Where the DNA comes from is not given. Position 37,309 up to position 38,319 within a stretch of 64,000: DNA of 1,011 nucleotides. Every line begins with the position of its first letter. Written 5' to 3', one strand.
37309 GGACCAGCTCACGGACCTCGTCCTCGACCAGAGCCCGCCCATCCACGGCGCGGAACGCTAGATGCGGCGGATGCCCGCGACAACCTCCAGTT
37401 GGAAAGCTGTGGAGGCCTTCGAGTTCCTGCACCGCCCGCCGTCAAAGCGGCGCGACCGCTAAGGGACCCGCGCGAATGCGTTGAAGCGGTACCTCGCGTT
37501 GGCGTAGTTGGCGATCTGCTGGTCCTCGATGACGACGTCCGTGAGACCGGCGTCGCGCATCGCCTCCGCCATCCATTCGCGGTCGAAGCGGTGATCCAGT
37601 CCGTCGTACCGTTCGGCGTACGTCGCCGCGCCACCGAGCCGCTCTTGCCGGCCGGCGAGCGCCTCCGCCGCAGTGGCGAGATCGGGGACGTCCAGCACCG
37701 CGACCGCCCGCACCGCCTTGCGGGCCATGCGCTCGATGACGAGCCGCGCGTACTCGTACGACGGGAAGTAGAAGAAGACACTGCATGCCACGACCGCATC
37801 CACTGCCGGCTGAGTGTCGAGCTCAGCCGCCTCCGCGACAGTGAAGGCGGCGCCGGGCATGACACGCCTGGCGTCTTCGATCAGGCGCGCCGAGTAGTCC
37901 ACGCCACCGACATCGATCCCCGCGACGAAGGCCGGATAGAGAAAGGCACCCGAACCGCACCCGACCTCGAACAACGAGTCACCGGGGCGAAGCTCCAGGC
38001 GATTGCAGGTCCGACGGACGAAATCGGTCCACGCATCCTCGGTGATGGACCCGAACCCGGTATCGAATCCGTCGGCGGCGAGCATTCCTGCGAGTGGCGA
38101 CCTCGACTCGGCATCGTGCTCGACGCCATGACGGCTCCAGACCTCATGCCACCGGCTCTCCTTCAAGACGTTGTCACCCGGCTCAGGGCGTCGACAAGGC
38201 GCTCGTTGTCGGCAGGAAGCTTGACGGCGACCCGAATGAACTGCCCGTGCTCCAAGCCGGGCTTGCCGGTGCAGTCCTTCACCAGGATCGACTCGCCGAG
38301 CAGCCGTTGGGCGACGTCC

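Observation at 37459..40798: licD + fused LicC-like cytidylyltransferase/CobD-HisC-like PLP enzyme + SAM methyltransferase: a candidate self-contained aminoalcohol-phosphate (phosphoethanolamine/phosphocholine-type) glycan-decoration module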

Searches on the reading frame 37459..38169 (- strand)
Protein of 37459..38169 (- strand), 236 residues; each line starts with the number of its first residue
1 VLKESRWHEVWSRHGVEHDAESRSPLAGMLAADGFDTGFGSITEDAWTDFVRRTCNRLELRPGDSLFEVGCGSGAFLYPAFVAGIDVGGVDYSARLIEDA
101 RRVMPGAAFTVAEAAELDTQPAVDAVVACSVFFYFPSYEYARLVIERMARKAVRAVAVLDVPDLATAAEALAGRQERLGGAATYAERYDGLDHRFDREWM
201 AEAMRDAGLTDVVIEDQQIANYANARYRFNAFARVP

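Call 4: search_protein_families(library=pfam, proteins=[window:37459-38169:-], max_evalue=0.01)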
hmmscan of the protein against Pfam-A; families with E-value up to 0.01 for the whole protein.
window:37459-38169:- (236 aa): 6 families
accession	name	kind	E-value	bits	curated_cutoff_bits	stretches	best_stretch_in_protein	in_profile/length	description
PF08242.18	Methyltransf_12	-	2.1e-08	35.2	30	1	68-149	2-89/98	Methyltransferase domain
PF13649.12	Methyltransf_25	-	2.6e-08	34.9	27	1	68-148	3-89/97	Methyltransferase domain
PF08241.18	Methyltransf_11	-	1.1e-07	32.8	21.2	1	68-150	2-88/95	Methyltransferase domain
PF13489.12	Methyltransf_23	-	8.4e-07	29.3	27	1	47-212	9-162/164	Methyltransferase domain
PF02353.26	CMAS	-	5.4e-05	23.1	27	1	45-132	45-137/273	Mycolic acid cyclopropane synthetase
PF13847.12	Methyltransf_31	-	7.5e-05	22.9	27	1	62-139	3-91/145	Methyltransferase domain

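Call 5: search_protein_families(library=ncbifam, proteins=[window:37459-38169:-], max_evalue=0.01)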
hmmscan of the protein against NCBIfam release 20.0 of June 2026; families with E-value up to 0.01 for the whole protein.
window:37459-38169:- (236 aa): 12 families
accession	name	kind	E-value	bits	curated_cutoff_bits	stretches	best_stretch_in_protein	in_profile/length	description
NF043040.1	corrin_prot_MT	hypoth_equivalog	2.1e-09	37.1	180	1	34-146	14-133/216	corrinoid protein-associated methyltransferase CpaM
NF045667.1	MTase_DVU1556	equivalog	3e-09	36.6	155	1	50-217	10-168/213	DVU_1556 family methyltransferase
NF002463.0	PRK01683.1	equivalog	6.3e-07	29.2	297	1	61-160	30-132/258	trans-aconitate 2-methyltransferase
NF008686.0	PRK11705.1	equivalog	1.6e-05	24.1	400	1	46-133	151-239/383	cyclopropane fatty acyl phospholipid synthase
TIGR02021.1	BchM-ChlM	equivalog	3.5e-05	23.3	158.9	1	62-153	54-148/218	magnesium protoporphyrin IX methyltransferase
NF040703.1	cyclopro_CfaB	exception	9.2e-05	21.4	650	1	44-103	141-201/393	C17 cyclopropane fatty acid synthase CfaB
NF004851.0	PRK06202.1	equivalog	0.0023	17.4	243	1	62-161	60-167/237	hypothetical protein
NF000468.1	Erm37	exception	0.0028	17.7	350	1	51-121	21-91/179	23S rRNA (adenine(2058)-N(6))-methyltransferase Erm(37)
NF047649.1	MTase_UXPK_star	exception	0.0038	16.3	460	1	59-132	74-156/283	methyltransferase/UXPK-star double selenoprotein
NF041820.1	daptide_MTase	equivalog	0.0048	16.4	175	1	64-114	38-88/243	daptide-type RiPP biosynthesis methyltransferase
NF045649.1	2X_seleno_MduS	exception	0.0084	15.1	380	0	47-99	26-78/338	methyltransferase domain-containing selenoprotein MduS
TIGR01983.1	UbiG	equivalog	0.0085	15.4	102.95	0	63-104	50-91/228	bifunctional 2-polyprenyl-6-hydroxyphenol methylase/3-demethylubiquinol 3-O-methyltransferase UbiG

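Call 35: search_solved_structures(query=window:37459-38169:-, max_evalue=0.01, show_alignments=2)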
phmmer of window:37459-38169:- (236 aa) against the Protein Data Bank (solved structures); distinct sequences matched with E-value up to 0.01: 16.
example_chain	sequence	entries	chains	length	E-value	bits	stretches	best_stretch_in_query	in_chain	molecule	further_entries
3ccf_A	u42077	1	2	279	2.7e-07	33.8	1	57-158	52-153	Cyclopropane-fatty-acyl-phospholipid synthase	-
7pd7_A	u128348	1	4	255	9.5e-07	32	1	65-154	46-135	Methyltransferase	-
9icz_A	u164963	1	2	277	7.2e-05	25.9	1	57-141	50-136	S-adenosylmethionine (SAM)-dependent methyltransferase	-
3e23_A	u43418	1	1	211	0.0004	23.4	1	59-143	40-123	uncharacterized protein RPA2492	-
5wp4_A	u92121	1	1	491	0.00047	23.2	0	49-111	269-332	Phosphoethanolamine N-methyltransferase 1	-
9whw_B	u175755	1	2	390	0.001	22.1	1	45-140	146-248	N-methyltransferase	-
9sot_A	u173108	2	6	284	0.0019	21.2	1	62-110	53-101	Class I SAM-dependent methyltransferase | Methyltransferase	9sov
6bqc_A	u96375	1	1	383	0.0019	21.2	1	49-137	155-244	Cyclopropane-fatty-acyl-phospholipid synthase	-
8ys9_A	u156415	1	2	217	0.002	21.1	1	35-163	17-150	Phosphatidylethanolamine N-methyltransferase/phosphatidyl-N-methylethanolamine N-methyltra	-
8gdu_A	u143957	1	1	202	0.0024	20.9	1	58-151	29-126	Methyltransferase domain-containing protein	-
2pxx_A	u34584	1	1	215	0.0025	20.8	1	48-98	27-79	Uncharacterized protein MGC2408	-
9gdj_A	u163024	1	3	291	0.0027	20.7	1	49-129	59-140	Methyltransferase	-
7v6h_A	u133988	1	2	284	0.0028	20.7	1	45-104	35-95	Cyclopropane fatty-acyl-phospholipid synthase-like methyltransferase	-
5wp5_A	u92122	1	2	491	0.0031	20.5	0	49-108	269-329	Phosphomethylethanolamine N-methyltransferase 2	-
6mro_A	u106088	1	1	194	0.0035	20.4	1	58-152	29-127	methyl transferase from Methanosarcina acetivorans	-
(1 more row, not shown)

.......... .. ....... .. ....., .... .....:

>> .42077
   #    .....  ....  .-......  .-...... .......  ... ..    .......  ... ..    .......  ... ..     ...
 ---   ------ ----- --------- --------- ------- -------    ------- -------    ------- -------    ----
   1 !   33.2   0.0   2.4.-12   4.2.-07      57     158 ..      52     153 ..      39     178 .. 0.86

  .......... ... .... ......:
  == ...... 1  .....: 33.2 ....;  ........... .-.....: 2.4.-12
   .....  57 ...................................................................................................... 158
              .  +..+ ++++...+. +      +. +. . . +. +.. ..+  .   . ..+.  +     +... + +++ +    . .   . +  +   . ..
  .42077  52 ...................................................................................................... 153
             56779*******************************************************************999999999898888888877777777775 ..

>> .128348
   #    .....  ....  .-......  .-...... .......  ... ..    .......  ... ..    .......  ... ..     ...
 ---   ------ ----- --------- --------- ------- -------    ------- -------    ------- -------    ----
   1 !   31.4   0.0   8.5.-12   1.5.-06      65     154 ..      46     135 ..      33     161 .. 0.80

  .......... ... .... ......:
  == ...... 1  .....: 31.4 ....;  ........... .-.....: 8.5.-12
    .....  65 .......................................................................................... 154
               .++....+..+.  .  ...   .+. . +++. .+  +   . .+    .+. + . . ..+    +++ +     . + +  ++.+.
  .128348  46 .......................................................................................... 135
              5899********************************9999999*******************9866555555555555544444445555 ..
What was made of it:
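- Closest known: Phosphoethanolamine N-methyltransferases. Same: Weak hits were found to 5wp4 (E=4.7e-4) and to PmtA 8ys9 (E=2e-3) (call 35).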

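Call 39: find_homologous_proteins(query=window:37459-38169:-, max_evalue=0.00001)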
Query window:37459-38169:- (236 aa): 81 proteins with E <= 0.00001 among 3536 candidates.
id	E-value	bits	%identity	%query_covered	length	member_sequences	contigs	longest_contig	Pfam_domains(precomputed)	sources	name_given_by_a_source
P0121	7.5e-131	453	100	88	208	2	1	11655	PF13489.13,PF13649.13,PF08241.19,PF08242.19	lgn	-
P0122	3.9e-129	447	86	100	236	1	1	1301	PF13489.13,PF13649.13,PF08241.19,PF08242.19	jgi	jgi:SAM-dependent methyltransferase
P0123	1.9e-73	265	54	97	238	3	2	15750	PF13847.13,PF13489.13,PF13649.13,PF08241.19,PF08242.19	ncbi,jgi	jgi:trans-aconitate methyltransferase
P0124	2.6e-73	265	53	97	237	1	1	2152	PF13847.13,PF13489.13,PF13649.13,PF08241.19,PF08242.19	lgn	-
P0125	4.7e-73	264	54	99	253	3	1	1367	PF13489.13,PF13649.13,PF08241.19,PF08242.19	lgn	-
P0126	7.0e-70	253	54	99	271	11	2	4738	PF13847.13,PF13489.13,PF13649.13,PF08241.19,PF08242.19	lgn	-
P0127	4.9e-69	251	53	98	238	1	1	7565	PF13847.13,PF13489.13,PF13649.13,PF08241.19,PF08242.19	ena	-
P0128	3.4e-68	248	52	98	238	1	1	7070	PF13847.13,PF13489.13,PF13649.13,PF08241.19,PF08242.19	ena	-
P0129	2.7e-66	242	54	98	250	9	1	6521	PF13847.13,PF13489.13,PF13649.13,PF08241.19,PF08242.19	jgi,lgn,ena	-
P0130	4.8e-66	241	54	97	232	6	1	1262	PF13847.13,PF13489.13,PF13649.13,PF08241.19,PF08242.19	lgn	-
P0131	2.0e-64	236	55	89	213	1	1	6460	PF13847.13,PF13489.13,PF13649.13,PF08241.19,PF08242.19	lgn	-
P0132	5.0e-64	234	54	96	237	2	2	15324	PF13489.13,PF13649.13,PF08241.19,PF08242.19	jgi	jgi:hypothetical protein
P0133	7.9e-64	234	50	98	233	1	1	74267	PF13489.13,PF13649.13,PF08241.19,PF08242.19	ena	-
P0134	8.9e-62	227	50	96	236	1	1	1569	PF13847.13,PF13489.13,PF13649.13,PF08241.19,PF08242.19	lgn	-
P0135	9.5e-62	227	52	97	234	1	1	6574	PF13847.13,PF13489.13,PF13649.13,PF08241.19,PF08242.19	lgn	-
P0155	1.1e-54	204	50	95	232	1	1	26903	PF13847.13,PF13489.13,PF13649.13,PF08241.19,PF08242.19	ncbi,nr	ncbi:MAG: class I SAM-dependent methyltransferase [Magnetococcales bacterium]|nr:class I SAM-depende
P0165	1.8e-52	196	45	98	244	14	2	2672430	PF13847.13,PF13489.13,PF13649.13,PF08241.19,PF08242.19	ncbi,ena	-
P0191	4.5e-34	136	33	97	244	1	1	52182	PF13847.13,PF13489.13,PF02353.27,PF13649.13,PF08241.19,PF08242.19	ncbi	-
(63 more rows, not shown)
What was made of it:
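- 37459..38166 (-): Class I SAM-dependent methyltransferase (235 aa) of a small dedicated family, the predicted tailoring enzyme for the head group. The family has about 80 clusters (call 39).
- The family is small (about 80 clusters, call 39).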

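Call 40: find_encoding_contigs(protein=P0123, flank=7000, max_places=2)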
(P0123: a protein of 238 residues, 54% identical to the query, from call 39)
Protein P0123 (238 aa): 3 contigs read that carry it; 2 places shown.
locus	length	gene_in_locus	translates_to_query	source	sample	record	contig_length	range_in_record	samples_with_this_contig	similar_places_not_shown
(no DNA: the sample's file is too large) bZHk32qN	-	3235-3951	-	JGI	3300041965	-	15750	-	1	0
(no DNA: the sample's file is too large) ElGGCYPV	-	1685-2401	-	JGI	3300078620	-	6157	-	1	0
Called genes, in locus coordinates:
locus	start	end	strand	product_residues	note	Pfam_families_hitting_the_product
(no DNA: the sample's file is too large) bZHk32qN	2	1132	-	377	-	?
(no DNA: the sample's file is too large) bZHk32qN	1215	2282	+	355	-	PF00953:Glycos_transf_4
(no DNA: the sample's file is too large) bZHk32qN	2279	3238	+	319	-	PF01073:3Beta_HSD, PF01370:Epimerase, PF02719:Polysacc_synt_2 (faint), PF04321:RmlD_sub_bind, PF05368:NmrA (weak), PF13460:NAD_binding_10, PF16363:GDP_Man_Dehyd, PF07993:NAD_binding_4 (weak)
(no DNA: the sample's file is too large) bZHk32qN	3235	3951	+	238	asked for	PF13489:Methyltransf_23, PF13847:Methyltransf_31, PF08241:Methyltransf_11, PF08242:Methyltransf_12, PF13649:Methyltransf_25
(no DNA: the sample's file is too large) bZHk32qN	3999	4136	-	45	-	-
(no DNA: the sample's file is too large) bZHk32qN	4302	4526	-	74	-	-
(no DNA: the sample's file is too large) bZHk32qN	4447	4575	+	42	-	-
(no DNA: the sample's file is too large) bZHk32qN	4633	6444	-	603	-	-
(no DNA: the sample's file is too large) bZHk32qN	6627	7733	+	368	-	PF00534:Glycos_transf_1, PF13692:Glyco_trans_1_4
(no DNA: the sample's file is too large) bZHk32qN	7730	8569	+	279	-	PF04991:LicD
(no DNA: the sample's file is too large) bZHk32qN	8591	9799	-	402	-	-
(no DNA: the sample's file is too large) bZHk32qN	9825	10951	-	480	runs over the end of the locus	PF04932:Wzy_C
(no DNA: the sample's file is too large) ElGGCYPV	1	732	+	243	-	PF00953:Glycos_transf_4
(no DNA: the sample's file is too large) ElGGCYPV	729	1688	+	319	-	PF01073:3Beta_HSD, PF01370:Epimerase, PF02719:Polysacc_synt_2 (faint), PF04321:RmlD_sub_bind, PF05368:NmrA (weak), PF13460:NAD_binding_10, PF16363:GDP_Man_Dehyd, PF07993:NAD_binding_4 (weak)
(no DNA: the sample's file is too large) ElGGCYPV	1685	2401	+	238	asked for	PF13489:Methyltransf_23, PF13847:Methyltransf_31, PF08241:Methyltransf_11, PF08242:Methyltransf_12, PF13649:Methyltransf_25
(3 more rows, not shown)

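Call 41: find_encoding_contigs(protein=P0133, flank=7000, max_places=1)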
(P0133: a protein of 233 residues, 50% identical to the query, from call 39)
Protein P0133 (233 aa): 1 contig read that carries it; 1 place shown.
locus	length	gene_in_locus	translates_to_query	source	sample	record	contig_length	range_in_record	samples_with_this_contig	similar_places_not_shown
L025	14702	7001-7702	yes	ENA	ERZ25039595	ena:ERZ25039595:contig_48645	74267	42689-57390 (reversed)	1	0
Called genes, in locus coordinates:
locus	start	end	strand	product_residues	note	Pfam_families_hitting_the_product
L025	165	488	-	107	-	-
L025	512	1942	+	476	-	PF00664:ABC_membrane, PF00005:ABC_tran, PF02463:SMC_N (faint)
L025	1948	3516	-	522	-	-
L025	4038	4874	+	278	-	PF04991:LicD (weak)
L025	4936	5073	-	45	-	-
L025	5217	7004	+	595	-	PF00483:NTP_transferase, PF12804:NTP_transf_3, PF00155:Aminotran_1_2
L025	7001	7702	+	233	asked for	PF13489:Methyltransf_23, PF08241:Methyltransf_11, PF08242:Methyltransf_12 (weak), PF13649:Methyltransf_25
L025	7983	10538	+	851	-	PF13401:AAA_22 (faint), PF13428:TPR_14 (faint), PF25872:HTH_77, PF07719:TPR_2 (faint), PF13424:TPR_12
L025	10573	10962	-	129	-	PF00106:adh_short, PF13561:adh_short_C2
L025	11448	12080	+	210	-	-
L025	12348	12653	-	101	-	PF13545:HTH_Crp_2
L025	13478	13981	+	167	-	PF00211:Guanylate_cyc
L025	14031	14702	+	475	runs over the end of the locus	PF05729:NACHT (faint), PF13191:AAA_16, PF13401:AAA_22 (faint)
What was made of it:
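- Tried and rejected: However, L025, which has the same three-gene order, is followed by an unrelated regulator (call 41), and none of the other surveyed loci was noted to have tad genes.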

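Call 42: find_encoding_contigs(protein=P0165, flank=7000, max_places=1)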
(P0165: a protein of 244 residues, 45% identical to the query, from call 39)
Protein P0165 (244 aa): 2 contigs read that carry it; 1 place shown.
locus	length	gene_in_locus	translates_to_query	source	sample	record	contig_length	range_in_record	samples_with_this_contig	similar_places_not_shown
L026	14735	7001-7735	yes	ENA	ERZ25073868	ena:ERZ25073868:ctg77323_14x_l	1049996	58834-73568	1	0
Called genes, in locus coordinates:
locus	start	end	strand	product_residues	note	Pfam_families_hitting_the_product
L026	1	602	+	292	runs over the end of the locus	-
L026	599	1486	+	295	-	-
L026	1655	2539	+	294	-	-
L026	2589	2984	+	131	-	-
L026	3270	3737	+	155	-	-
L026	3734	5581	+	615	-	PF00483:NTP_transferase, PF12804:NTP_transf_3, PF20202:DUF6564, PF00155:Aminotran_1_2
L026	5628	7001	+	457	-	-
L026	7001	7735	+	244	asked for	PF13489:Methyltransf_23, PF13649:Methyltransf_25, PF13847:Methyltransf_31 (weak), PF08241:Methyltransf_11, PF08242:Methyltransf_12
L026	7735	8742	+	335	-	PF00535:Glycos_transf_2 (faint)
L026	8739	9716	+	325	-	PF06306:CgtA (weak)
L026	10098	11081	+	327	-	-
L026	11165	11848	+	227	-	-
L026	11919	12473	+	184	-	-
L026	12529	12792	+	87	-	-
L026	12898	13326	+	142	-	-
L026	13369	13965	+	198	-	-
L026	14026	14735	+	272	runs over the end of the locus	PF13578:Methyltransf_24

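Call 58: find_encoding_contigs(protein=P0155, flank=7000, max_places=1)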
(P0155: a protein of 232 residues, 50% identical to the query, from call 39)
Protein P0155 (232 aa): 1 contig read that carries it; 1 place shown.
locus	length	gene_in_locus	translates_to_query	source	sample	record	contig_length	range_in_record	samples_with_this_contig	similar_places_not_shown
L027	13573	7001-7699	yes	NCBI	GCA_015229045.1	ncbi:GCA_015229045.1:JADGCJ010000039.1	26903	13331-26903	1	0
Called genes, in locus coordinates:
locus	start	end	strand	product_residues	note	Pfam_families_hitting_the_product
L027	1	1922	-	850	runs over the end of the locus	PF02310:B12-binding, PF04055:Radical_SAM, PF00535:Glycos_transf_2, PF10111:Glyco_tranf_2_2, PF13641:Glyco_tranf_2_3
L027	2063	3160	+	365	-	PF00535:Glycos_transf_2, PF10111:Glyco_tranf_2_2, PF13641:Glyco_tranf_2_3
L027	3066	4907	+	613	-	PF00664:ABC_membrane, PF00005:ABC_tran, PF02463:SMC_N (weak), PF13304:AAA_21 (faint)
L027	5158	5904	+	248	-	PF04991:LicD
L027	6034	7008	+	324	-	PF01066:CDP-OH_P_transf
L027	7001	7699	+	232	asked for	PF13489:Methyltransf_23 (weak), PF13847:Methyltransf_31 (weak), PF08241:Methyltransf_11, PF08242:Methyltransf_12, PF13649:Methyltransf_25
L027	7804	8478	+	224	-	PF04991:LicD (weak)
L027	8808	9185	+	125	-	PF07798:CCDC90-like (weak)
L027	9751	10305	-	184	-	PF03205:MobB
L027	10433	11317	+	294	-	PF03629:SASA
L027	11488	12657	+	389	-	PF01757:Acyl_transf_3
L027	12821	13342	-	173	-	-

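Call 59: find_encoding_contigs(protein=P0191, flank=7000, max_places=1)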
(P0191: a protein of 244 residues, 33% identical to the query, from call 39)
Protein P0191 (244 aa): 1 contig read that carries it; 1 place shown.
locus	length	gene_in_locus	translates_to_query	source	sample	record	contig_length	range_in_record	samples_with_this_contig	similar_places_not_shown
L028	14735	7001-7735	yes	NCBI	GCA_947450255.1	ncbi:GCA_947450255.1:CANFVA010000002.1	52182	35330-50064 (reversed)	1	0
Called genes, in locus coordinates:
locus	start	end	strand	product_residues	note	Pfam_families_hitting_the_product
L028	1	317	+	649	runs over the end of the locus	PF01973:MptE-like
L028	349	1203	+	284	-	-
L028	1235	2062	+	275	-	-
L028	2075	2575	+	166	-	PF25084:LbH_EIF2B, PF25087:GMPPB_C (weak), PF00132:Hexapep, PF14602:Hexapep_2 (faint), PF00132:Hexapep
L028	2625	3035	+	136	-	PF05523:FdtA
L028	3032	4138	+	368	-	PF00155:Aminotran_1_2, PF01041:DegT_DnrJ_EryC1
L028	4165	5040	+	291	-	PF00535:Glycos_transf_2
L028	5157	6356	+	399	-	-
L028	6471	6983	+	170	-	PF01066:CDP-OH_P_transf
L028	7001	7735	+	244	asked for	PF13489:Methyltransf_23, PF02353:CMAS (weak), PF13649:Methyltransf_25, PF13847:Methyltransf_31, PF08241:Methyltransf_11, PF08242:Methyltransf_12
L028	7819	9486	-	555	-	PF23914:TPR_CcmH_CycH (weak), PF13432:TPR_16, PF00515:TPR_1 (weak), PF13181:TPR_8 (weak), PF13414:TPR_11, PF13424:TPR_12 (weak), PF13432:TPR_16, PF00515:TPR_1, +9 more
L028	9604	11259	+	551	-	PF13371:TPR_9 (weak), PF13424:TPR_12 (weak), PF13414:TPR_11 (weak), PF13432:TPR_16, PF00515:TPR_1 (weak), PF07719:TPR_2 (weak), PF13414:TPR_11, PF00515:TPR_1 (weak), +8 more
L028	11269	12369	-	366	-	PF00535:Glycos_transf_2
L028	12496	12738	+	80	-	-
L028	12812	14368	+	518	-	PF00158:Sigma54_activat, PF14532:Sigma54_activ_2, PF07728:AAA_5, PF25601:AAA_lid_14, PF02954:HTH_8, PF13556:HTH_30 (faint)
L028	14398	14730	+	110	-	PF02049:FliE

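Call 65: predict_structure(alignment_id=A1)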
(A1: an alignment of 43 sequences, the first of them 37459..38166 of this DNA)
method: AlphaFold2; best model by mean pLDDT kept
length: 235 residues; sequences in the alignment: 43
mean_pLDDT: 92.7   pTM: 0.91
mean pLDDT of the five models: 92.7, 91.5, 91.5, 91.4, 89.3
residues with pLDDT >= 90: 188; 70-90: 35; 50-70: 11; < 50: 1
segments of 3 or more residues with pLDDT < 50: none
pLDDT, mean of each block of 10 residues (from residue 1): 72 68 89 78 96 98 98 97 98 95 97 97 97 93 98 98 96 92 89 95 99 96 95 98
secondary structure, 60 per line:
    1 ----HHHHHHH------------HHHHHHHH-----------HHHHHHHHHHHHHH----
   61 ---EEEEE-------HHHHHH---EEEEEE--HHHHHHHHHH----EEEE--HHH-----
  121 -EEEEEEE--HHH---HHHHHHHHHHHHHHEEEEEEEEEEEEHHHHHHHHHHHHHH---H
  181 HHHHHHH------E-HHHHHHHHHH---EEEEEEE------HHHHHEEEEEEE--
elements in order: H5-11 H24-31 H43-56 E64-68 H76-81 E85-90 H93-102 E107-110 E122-128 H137-150 E151-162 H163-176 H180-187 H196-205 E209-215 H222-226 E227-233
